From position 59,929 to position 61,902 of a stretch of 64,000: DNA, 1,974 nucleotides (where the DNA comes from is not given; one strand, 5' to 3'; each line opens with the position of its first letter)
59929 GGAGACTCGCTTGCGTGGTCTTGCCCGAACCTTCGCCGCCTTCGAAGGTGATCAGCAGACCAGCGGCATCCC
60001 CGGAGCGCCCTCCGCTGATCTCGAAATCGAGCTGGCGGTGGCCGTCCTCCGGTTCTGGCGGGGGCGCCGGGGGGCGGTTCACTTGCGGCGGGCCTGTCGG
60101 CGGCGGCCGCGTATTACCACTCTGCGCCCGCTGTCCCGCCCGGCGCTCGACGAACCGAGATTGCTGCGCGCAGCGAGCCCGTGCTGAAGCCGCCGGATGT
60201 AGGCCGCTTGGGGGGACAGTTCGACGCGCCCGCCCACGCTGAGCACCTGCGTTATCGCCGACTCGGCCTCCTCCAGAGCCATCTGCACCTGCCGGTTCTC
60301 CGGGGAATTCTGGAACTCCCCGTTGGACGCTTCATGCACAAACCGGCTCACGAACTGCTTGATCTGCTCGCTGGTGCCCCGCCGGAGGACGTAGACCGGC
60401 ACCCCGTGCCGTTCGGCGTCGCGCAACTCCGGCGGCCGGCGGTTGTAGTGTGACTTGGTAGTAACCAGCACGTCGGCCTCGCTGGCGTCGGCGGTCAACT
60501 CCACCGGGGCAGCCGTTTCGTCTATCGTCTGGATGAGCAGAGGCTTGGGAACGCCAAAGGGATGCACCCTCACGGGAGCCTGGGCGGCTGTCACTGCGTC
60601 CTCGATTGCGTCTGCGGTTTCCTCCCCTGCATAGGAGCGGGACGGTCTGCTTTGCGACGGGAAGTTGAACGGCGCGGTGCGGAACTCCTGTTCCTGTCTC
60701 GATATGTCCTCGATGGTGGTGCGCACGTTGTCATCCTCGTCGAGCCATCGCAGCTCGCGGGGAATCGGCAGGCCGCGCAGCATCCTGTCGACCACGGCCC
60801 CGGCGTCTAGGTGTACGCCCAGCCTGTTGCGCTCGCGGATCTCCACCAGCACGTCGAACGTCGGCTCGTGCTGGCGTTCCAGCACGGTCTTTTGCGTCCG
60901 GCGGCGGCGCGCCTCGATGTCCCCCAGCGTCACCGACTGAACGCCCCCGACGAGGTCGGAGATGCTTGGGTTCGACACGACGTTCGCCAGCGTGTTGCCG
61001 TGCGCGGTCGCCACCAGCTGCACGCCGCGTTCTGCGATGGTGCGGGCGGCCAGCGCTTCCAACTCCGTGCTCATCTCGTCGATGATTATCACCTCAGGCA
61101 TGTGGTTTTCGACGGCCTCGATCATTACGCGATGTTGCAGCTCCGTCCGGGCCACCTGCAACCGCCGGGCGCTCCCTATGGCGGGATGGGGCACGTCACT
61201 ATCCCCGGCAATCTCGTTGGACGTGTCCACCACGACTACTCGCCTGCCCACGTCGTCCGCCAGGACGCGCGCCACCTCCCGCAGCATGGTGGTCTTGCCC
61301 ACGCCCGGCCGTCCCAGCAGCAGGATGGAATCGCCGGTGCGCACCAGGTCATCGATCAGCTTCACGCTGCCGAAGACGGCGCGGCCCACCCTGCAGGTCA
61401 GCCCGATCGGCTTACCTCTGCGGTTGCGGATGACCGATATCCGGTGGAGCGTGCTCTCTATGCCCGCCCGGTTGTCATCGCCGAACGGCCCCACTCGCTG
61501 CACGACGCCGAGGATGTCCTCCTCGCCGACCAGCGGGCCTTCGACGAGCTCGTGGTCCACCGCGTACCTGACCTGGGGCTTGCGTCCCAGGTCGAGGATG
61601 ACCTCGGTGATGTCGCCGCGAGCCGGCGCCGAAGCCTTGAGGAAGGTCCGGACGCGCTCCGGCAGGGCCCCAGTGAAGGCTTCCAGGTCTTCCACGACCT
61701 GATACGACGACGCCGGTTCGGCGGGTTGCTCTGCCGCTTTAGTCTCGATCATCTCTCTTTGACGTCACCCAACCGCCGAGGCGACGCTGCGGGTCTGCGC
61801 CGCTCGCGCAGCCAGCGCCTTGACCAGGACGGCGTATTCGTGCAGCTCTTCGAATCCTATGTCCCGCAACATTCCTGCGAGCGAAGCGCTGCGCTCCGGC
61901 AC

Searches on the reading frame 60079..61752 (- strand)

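Call 56: search_protein_families(library=pfam, proteins=[window:60079-61752:-], max_evalue=0.00001)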
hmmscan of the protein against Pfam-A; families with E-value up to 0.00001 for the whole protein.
window:60079-61752:- (557 aa): 7 families
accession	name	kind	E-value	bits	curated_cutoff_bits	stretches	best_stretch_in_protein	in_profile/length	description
PF25516.1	PTPase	-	8.4e-19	67.7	27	1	394-471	1-78/79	Phosphotyrosine protein phosphatase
PF19568.5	Spore_III_AA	-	1.8e-09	37.5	27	1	142-268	146-275/306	Sporulation stage III, protein AA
PF01424.28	R3H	-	3.2e-07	30.7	26.8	1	496-548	7-59/60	R3H domain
PF13604.12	AAA_30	-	4.2e-07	30.3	27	1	133-288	10-162/191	AAA domain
PF00004.35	AAA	-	7.4e-07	30.1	21.2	1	143-227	1-66/131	ATPase family associated with various cellular activities (AAA)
PF13401.12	AAA_22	-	6.7e-06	26.9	27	0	139-228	4-94/130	AAA domain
PF13238.12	AAA_18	-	7.1e-06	26.9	29.4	0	143-241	1-94/128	AAA domain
